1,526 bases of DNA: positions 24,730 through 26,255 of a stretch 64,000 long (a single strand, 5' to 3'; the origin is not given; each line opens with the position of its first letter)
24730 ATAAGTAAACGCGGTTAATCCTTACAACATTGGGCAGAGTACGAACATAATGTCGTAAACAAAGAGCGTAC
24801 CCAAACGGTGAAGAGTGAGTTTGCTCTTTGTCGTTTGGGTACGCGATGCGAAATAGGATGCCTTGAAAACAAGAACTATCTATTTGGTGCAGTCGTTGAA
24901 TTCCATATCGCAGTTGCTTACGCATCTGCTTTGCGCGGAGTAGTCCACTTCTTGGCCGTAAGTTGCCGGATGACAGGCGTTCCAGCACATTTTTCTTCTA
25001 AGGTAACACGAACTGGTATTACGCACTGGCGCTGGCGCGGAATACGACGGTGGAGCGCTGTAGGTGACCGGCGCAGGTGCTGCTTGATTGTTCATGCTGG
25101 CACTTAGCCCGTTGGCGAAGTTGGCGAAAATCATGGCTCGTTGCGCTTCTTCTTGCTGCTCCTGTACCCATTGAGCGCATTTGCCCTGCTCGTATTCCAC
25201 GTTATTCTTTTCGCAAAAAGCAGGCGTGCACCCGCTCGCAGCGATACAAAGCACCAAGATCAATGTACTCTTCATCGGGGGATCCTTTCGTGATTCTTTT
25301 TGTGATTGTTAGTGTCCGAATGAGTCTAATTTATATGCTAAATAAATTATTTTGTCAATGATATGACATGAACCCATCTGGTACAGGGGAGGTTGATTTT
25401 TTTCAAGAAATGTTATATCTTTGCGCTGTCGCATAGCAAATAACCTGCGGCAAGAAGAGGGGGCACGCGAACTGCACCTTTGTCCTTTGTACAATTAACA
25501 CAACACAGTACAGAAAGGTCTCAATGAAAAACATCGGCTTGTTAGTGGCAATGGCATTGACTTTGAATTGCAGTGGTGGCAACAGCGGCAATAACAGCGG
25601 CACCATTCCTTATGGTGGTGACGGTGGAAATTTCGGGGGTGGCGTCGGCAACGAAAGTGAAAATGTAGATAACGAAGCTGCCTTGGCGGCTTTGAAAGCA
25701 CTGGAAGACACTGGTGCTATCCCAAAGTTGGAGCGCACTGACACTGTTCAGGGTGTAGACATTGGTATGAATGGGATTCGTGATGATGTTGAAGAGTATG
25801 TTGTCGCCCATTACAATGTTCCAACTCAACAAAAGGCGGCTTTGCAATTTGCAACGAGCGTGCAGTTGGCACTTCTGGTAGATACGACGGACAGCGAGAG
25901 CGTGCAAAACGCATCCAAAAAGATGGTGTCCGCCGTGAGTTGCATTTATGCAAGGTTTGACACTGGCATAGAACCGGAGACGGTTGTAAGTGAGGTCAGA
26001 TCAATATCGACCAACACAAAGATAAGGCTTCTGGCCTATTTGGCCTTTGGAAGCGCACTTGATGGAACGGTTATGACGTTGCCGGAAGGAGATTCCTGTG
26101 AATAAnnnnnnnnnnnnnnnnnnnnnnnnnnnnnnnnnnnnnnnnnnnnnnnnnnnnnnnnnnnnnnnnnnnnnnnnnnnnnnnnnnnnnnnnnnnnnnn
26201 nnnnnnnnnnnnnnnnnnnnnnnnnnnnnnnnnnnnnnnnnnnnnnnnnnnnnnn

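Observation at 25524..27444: Secreted lipase-like hydrolase carrying an LDL-receptor class A-like calcium-cage module, co-transcribed with a lipoprotein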

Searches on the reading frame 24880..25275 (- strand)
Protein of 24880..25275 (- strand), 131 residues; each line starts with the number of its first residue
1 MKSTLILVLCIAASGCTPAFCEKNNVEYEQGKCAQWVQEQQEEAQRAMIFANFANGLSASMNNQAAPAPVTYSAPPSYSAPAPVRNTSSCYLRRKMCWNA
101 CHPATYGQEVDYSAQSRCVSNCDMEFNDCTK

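Call 3: search_protein_families(library=pfam, proteins=[window:24880-25275:-], max_evalue=1)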
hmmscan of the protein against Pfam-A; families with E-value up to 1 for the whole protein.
window:24880-25275:- (131 aa): 2 families
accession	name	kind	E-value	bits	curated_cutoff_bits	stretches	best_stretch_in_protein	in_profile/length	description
PF25676.1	T4_Spackle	-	0.023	15.7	27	1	4-56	3-51/96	Bacteriophage T4 Spackle protein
PF13481.12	AAA_25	-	0.29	11.2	27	1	2-46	46-89/195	AAA domain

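Call 59: search_protein_families(library=ncbifam, proteins=[window:24880-25275:-], max_evalue=0.1)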
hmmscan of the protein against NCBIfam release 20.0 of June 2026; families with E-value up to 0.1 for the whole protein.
window:24880-25275:- (131 aa): 0 families

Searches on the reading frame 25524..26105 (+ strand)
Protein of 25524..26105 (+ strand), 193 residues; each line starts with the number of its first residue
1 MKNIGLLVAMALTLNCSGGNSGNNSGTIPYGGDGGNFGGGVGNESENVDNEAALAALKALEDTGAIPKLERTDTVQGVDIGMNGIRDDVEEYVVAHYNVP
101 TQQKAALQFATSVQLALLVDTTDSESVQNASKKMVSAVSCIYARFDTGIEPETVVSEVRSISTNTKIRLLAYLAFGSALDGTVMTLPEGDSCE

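Call 3: search_protein_families(library=pfam, proteins=[window:25524-26105:+], max_evalue=1)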
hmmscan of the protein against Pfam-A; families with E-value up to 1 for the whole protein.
window:25524-26105:+ (193 aa): 1 family
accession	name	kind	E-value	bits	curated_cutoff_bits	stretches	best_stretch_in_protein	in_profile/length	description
PF00348.22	polyprenyl_synt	-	0.089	12.4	27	1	73-137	118-177/251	Polyprenyl synthetase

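Call 4: search_protein_families(library=ncbifam, proteins=[window:25524-26105:+], max_evalue=1)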
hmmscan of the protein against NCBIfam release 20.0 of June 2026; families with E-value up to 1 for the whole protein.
window:25524-26105:+ (193 aa): 0 families

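Call 8: list_cluster_members(proteins=[P0001, P0002, P0003, window:25524-26105:+])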
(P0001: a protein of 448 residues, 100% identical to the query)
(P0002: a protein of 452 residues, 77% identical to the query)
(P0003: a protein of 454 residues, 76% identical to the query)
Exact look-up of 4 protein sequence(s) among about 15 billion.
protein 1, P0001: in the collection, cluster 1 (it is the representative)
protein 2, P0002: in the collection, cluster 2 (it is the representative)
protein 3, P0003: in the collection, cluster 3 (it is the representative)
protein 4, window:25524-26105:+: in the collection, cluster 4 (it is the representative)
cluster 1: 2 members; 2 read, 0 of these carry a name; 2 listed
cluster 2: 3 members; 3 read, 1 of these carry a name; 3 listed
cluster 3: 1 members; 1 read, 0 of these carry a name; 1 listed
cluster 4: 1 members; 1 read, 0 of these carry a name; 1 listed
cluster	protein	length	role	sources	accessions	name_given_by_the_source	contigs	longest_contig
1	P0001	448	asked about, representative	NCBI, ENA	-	-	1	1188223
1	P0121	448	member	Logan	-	-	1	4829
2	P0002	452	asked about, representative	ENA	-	-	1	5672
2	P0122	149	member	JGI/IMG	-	hypothetical protein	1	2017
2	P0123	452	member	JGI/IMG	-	-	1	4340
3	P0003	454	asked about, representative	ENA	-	-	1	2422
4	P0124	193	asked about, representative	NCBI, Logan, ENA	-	-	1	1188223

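Call 20: find_homologous_proteins(query=window:25524-26105:+, max_evalue=0.001)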
Query window:25524-26105:+ (193 aa): 27 proteins with E <= 0.001 among 453 candidates.
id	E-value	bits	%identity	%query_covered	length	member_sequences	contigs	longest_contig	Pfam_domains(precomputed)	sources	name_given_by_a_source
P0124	1.1e-118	411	100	100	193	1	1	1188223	-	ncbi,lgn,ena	-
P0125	2.2e-41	160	54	81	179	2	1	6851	-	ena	-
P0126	1.2e-40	157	54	81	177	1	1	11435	-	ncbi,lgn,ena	-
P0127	3.9e-38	149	54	71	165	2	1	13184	-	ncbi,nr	ncbi:MAG: hypothetical protein HGA75_06815 [Thiobacillus sp.]|nr:hypothetical protein [Thiobacillus 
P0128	6.6e-38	148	52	75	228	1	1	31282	-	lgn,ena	-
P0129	2.8e-37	146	50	79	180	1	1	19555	-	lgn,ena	-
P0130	6.3e-37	145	50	76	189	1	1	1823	-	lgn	-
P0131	4.5e-36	142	55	71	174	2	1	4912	-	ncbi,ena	-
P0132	1.1e-35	141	51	71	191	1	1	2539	-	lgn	-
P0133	2.1e-35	140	54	71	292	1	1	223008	-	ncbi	-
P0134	2.7e-35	140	44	100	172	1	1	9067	-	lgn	-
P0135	2.9e-33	133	47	71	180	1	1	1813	-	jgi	jgi:hypothetical protein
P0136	5.0e-33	132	51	71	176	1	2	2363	-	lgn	-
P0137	5.8e-33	132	50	70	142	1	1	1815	-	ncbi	-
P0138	1.1e-32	131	50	72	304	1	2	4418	-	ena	-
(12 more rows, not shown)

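Call 41: predict_structure(alignment_id=A3)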
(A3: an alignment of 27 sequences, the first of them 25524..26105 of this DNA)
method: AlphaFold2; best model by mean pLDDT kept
length: 193 residues; sequences in the alignment: 27
mean_pLDDT: 80.8   pTM: 0.68
mean pLDDT of the five models: 80.8, 80.6, 77.8, 77.8, 63.8
residues with pLDDT >= 90: 105; 70-90: 39; 50-70: 17; < 50: 32
segments of 3 or more residues with pLDDT < 50: 1-5, 18-24, 26-29, 31-34, 38-40, 42-46
pLDDT, mean of each block of 10 residues (from residue 1): 49 48 47 48 53 85 84 89 94 96 97 97 95 95 94 97 94 96 78 76
secondary structure, 60 per line:
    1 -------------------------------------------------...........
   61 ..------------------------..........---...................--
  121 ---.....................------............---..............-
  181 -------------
elements in order: H50-62 H87-96 H100-118 H124-144 H151-162 H166-179
